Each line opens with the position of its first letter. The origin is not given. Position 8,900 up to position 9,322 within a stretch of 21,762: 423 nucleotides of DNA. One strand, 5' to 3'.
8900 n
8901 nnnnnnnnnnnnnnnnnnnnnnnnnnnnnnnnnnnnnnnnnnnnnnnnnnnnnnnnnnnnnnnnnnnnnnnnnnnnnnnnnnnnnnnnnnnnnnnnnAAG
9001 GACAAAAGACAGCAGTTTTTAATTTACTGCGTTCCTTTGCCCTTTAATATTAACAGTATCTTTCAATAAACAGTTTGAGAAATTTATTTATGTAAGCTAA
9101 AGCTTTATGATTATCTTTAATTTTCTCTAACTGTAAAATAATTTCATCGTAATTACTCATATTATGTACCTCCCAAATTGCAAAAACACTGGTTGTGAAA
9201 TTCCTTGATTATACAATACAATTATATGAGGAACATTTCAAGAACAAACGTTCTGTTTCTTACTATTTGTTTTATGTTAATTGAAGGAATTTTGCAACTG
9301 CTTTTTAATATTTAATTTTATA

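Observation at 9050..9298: LexA (Cheo)-type box on the promoter of an unannotated 36-aa ORF: candidate SOS-controlled micro-antirepressor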

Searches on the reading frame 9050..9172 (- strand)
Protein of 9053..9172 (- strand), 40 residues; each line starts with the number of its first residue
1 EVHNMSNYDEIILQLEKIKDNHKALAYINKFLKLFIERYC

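Call 9: search_protein_families(library=pfam, proteins=[window:9050-9160:-], max_evalue=0.01)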
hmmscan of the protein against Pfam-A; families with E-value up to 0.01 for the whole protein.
window:9050-9160:- (36 aa): 0 families

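Call 10: search_protein_families(library=phrogs, proteins=[window:9050-9160:-], max_evalue=0.01)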
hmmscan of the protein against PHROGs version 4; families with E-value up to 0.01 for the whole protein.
window:9050-9160:- (36 aa): 0 families

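Call 50: find_homologous_proteins(query=window:9053-9172:-, max_evalue=10)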
Query seq(40 aa) (40 aa): 2 proteins with E <= 10 among 2 candidates.
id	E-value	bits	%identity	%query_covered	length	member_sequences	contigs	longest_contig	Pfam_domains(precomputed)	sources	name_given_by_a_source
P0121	1.5e-15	72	100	90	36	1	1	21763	-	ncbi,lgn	-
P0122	5.2e-12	61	89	90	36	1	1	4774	-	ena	-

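Call 51: find_encoding_contigs(protein=P0122, flank=4000, max_places=3)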
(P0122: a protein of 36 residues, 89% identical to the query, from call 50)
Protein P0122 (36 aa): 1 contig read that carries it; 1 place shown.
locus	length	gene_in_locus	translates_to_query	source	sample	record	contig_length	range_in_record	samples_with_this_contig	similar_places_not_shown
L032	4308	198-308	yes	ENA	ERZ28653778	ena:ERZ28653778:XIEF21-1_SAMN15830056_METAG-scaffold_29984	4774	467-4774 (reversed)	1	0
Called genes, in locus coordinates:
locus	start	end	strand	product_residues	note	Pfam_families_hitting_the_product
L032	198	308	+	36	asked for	-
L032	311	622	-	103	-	-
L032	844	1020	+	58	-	-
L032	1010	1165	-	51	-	-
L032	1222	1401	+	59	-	PF01381:HTH_3 (weak), PF13443:HTH_26 (weak)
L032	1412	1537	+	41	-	-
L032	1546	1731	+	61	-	-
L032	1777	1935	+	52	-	-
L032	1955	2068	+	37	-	-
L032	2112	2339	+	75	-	-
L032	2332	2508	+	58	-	-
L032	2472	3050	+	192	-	-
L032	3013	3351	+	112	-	-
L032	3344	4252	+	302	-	PF03837:RecT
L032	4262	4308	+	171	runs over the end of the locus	?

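Call 52: find_encoding_contigs(protein=P0121, flank=1500, max_places=3)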
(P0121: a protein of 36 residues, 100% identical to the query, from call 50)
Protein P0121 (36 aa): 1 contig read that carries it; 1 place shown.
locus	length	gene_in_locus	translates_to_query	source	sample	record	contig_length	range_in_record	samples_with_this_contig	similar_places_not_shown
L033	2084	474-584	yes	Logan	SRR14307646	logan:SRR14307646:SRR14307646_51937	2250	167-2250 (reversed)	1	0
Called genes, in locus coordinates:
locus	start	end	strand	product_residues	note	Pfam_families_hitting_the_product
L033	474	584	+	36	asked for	-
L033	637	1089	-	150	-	-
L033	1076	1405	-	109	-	PF12844:HTH_19, PF01381:HTH_3, PF13443:HTH_26 (weak), PF07022:Phage_CI_repr (weak)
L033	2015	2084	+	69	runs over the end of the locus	PF12844:HTH_19, PF01381:HTH_3, PF13443:HTH_26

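Call 71: search_protein_representatives(protein=window:9053-9160:-)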
Query: 36 residues. Proteins with E-value up to 0.001 (for the whole library): 11; up to 1e-10: 1; up to 1e-30: 0. The best 11 are listed.
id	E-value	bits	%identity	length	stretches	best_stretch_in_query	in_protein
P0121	2.4e-16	72.3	100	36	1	1-36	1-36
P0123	1.1e-06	43.2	64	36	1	1-36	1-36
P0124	2.2e-05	39.3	61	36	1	1-36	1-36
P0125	4.7e-05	38.3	63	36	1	1-35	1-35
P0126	9.1e-05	37.5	66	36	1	1-35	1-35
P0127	1.5e-04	36.8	54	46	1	2-36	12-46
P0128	3.7e-04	35.6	56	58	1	1-36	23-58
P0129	4.1e-04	35.5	35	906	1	9-34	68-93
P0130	5.1e-04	35.2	35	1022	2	7-34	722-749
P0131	6.8e-04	34.8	53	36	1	1-36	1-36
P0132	9.2e-04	34.5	46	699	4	7-27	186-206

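Call 73: search_protein_families(library=ncbifam, proteins=[window:9050-9160:-], max_evalue=0.01)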
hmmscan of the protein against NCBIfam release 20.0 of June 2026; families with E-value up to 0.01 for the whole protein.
window:9050-9160:- (36 aa): 0 families

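Call 74: search_protein_families(library=padloc, proteins=[window:9050-9160:-], max_evalue=0.01)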
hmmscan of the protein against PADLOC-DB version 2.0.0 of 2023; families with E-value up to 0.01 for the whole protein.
window:9050-9160:- (36 aa): 0 families

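Call 103: search_solved_structures(query=A2, max_evalue=10, show_alignments=3)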
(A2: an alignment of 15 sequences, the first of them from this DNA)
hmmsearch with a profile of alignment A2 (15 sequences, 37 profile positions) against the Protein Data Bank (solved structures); distinct sequences matched with E-value up to 10: 1.
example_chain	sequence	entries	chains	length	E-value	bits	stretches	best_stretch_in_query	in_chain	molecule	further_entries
4ams_A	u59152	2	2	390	0.38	13.7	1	2-23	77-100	MG662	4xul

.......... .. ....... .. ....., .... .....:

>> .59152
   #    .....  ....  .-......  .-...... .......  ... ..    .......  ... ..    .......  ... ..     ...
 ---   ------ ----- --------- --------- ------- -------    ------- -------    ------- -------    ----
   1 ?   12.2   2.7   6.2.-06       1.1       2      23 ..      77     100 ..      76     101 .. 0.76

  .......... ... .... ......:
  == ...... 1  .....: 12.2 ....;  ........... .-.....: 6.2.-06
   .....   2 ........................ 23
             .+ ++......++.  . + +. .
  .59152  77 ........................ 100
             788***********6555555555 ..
